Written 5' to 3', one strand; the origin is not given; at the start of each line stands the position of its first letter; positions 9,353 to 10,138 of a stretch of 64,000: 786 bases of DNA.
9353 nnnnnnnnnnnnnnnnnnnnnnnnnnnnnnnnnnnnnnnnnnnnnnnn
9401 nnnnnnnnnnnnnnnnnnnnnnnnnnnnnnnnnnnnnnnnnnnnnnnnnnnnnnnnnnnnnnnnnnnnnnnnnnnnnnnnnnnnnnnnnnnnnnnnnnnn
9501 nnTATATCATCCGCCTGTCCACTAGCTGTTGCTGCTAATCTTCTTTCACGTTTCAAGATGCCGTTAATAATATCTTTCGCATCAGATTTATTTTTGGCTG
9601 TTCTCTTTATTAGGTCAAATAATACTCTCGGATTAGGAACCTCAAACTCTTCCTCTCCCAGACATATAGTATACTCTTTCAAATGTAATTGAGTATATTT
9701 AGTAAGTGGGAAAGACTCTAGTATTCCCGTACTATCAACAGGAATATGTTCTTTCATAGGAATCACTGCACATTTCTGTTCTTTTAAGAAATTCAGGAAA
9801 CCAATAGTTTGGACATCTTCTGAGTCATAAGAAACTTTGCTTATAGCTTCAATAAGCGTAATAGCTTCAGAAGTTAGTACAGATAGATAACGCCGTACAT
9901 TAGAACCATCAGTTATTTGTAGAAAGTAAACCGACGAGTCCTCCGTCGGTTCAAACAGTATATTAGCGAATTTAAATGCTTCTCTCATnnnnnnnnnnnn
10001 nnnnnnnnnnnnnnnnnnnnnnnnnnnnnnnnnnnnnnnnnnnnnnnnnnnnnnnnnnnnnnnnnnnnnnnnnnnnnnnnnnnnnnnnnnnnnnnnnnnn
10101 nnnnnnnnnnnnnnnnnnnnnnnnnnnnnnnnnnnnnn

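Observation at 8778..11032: AT-rich, translationally coupled five-gene operon of unknown function next to the repeat region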

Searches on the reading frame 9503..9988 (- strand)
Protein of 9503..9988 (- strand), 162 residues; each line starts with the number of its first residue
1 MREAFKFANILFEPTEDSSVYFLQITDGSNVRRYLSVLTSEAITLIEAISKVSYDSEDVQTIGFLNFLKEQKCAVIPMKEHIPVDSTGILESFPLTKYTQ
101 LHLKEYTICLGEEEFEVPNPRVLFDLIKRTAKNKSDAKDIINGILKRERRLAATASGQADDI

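Call 4: search_protein_families(library=pfam, proteins=[window:9503-9988:-], max_evalue=1)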
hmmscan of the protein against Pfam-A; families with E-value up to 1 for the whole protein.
window:9503-9988:- (162 aa): 0 families

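Call 5: search_protein_families(library=phrogs, proteins=[window:9503-9988:-], max_evalue=0.01)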
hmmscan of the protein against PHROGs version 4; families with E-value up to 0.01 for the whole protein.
window:9503-9988:- (162 aa): 0 families

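Call 12: search_protein_families(library=ncbifam, proteins=[window:9503-9988:-], max_evalue=1)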
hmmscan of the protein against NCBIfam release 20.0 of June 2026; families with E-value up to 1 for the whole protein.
window:9503-9988:- (162 aa): 0 families

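Call 13: search_protein_families(library=padloc, proteins=[window:9503-9988:-], max_evalue=1)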
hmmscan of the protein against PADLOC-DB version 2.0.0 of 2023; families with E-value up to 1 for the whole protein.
window:9503-9988:- (162 aa): 0 families

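Call 16: find_homologous_proteins(query=window:9503-9988:-)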
Query window:9503-9988:- (162 aa): 2 proteins with E <= 0.001 among 38 candidates.
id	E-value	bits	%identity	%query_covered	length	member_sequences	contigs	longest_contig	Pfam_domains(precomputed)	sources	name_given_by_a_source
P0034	2.2e-97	341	98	100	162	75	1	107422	-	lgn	-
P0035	6.8e-36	141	83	51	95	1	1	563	-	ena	-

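Call 18: search_dna_similar(query=window:9503-9988:-, collection=phages, mode=protein, max_rows=25, rows=spread)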
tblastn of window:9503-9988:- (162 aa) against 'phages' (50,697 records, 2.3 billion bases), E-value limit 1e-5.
Records with a match: 19; places in all: 19; records where one place covers at least 80% of the query: 19.
Best place of each record, by identity: 95-99% 10; 90-95% 7; <60% 2.
By first word of the organism name: Salmonella 14; Escherichia 4; Citrobacter 1.
By host as written in the record: Salmonella sp. 4; Salmonella enterica subsp. enterica serovar Infantis 4; Salmonella Typhimurium; Escherichia coli 2; Escherichia coli K-12 2; Salmonella enterica subsp. enterica serovar Braenderup str. FSL S5-0373 2; Salmonella sp. and Escherichia coli 1; Salmonella enterica 1; Escherichia coli O157:H7 ATCC 43888 1; and 2 more.
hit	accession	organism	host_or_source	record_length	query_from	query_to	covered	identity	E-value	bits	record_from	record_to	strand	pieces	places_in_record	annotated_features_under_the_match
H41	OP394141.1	Salmonella phage GSP044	Salmonella sp.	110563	1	162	100%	98.8%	2e-103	329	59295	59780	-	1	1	hypothetical protein (x3)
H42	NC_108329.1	Salmonella phage GSP044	Salmonella sp.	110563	1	162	100%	98.8%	2e-103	329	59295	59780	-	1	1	hypothetical protein (x3)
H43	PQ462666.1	Salmonella phage HMD-P4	Salmonella sp. and Escherichia coli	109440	1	162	100%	98.1%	1e-102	327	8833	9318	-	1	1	hypothetical protein (x3)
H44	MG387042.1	Salmonella phage SP3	Salmonella sp.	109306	1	162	100%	97.5%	1e-102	327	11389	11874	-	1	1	hypothetical protein (x3)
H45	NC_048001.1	Salmonella phage SP3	Salmonella sp.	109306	1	162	100%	97.5%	1e-102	327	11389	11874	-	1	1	hypothetical protein (x3)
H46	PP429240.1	Salmonella phage vB_Si_CECAV_FGS029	Salmonella enterica subsp. enterica ...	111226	1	162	100%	97.5%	3e-102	326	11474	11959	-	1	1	hypothetical protein (x3)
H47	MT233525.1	Salmonella phage vB_Sen_H9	Salmonella enterica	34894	1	162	100%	96.9%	2e-101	324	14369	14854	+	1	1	hypothetical protein (x3)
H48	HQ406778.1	Salmonella phage Spc35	Salmonella Typhimurium; Escherichia coli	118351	1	162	100%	96.9%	2e-101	323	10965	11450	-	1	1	hypothetical protein (x3)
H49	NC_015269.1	Salmonella phage Spc35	Salmonella Typhimurium; Escherichia coli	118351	1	162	100%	96.9%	2e-101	323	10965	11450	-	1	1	hypothetical protein (x3)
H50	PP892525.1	Escherichia phage vB_EcoS_I14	Escherichia coli O157:H7 ATCC 43888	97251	1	162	100%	96.3%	1e-100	321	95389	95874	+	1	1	hypothetical protein (x3)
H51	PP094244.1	Salmonella phage vB_SalS-SIA3lw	Salmonella enterica subsp. enterica ...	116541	1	162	100%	93.8%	2e-97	313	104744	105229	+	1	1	hypothetical protein (x3)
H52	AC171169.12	Escherichia phage H8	-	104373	1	162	100%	93.8%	2e-97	313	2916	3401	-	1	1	record has no annotation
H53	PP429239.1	Salmonella phage vB_Si_CECAV_FGS017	Salmonella enterica subsp. enterica ...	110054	1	162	100%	93.2%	8e-98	313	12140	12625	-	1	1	hypothetical protein (x3)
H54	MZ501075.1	Escherichia phage IrisVonRoten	Escherichia coli K-12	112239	1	162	100%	92.6%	2e-97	313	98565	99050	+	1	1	hypothetical protein (x3)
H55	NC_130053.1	Escherichia phage IrisVonRoten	Escherichia coli K-12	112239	1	162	100%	92.6%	2e-97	313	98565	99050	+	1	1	hypothetical protein (x3)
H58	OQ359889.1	Salmonella phage vB_SenS_UTK0009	Salmonella enterica subsp. enterica ...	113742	1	147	91%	56.5%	2e-50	178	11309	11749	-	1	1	hypothetical protein (x2)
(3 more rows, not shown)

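Call 25: search_solved_structures(query=window:9503-9988:-, max_evalue=10)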
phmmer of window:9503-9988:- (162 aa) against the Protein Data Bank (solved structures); distinct sequences matched with E-value up to 10: 1.
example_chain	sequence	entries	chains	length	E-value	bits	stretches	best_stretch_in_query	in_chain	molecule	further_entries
1ysp_A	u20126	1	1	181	0.39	13.8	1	39-110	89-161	Transcriptional regulator kdgR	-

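Call 61: get_annotated_region(hit=H58, flank=3500)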
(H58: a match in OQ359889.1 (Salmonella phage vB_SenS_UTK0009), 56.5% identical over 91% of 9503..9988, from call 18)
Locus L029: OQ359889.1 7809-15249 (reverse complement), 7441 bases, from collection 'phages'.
description: Salmonella phage vB_SenS_UTK0009, complete genome.
organism: Salmonella phage vB_SenS_UTK0009 (NCBI taxid 3028908)
taxonomy: Viruses; Duplodnaviria; Heunggongvirae; Uroviricota; Caudoviricetes; Demerecviridae; Markadamsvirinae; Epseptimavirus
host: Salmonella enterica subsp. enterica serovar Braenderup str. FSL S5-0373; source: -; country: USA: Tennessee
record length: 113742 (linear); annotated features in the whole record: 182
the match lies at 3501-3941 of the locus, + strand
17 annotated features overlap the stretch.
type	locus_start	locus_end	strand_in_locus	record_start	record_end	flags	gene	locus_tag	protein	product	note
CDS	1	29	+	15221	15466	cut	-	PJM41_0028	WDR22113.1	hypothetical protein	-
CDS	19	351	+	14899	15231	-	-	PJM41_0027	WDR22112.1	hypothetical protein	-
CDS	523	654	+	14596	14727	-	-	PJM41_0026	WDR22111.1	hypothetical protein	-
CDS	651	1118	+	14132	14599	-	-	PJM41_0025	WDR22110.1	hypothetical protein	-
CDS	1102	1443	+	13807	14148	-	-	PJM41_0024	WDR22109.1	capsid and scaffold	-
CDS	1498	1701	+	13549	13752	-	-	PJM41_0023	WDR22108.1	hypothetical protein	-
CDS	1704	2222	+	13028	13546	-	-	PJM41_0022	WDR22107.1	hypothetical protein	-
CDS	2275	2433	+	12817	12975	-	-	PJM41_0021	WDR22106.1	hypothetical protein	-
CDS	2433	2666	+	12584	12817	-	-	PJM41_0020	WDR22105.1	hypothetical protein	-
CDS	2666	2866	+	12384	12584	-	-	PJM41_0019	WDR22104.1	hypothetical protein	-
CDS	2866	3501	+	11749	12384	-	-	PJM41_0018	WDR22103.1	hypothetical protein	-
CDS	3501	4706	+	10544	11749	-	-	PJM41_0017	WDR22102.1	hypothetical protein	-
CDS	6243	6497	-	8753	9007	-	-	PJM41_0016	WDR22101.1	hypothetical protein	-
CDS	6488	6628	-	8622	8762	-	-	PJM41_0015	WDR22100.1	hypothetical protein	-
CDS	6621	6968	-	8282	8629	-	-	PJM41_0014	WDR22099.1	hypothetical protein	-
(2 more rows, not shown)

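Call 71: search_solved_structures(query=A8, max_evalue=10)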
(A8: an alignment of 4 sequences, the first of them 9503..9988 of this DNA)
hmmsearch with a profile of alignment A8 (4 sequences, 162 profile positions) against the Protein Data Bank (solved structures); distinct sequences matched with E-value up to 10: 0.
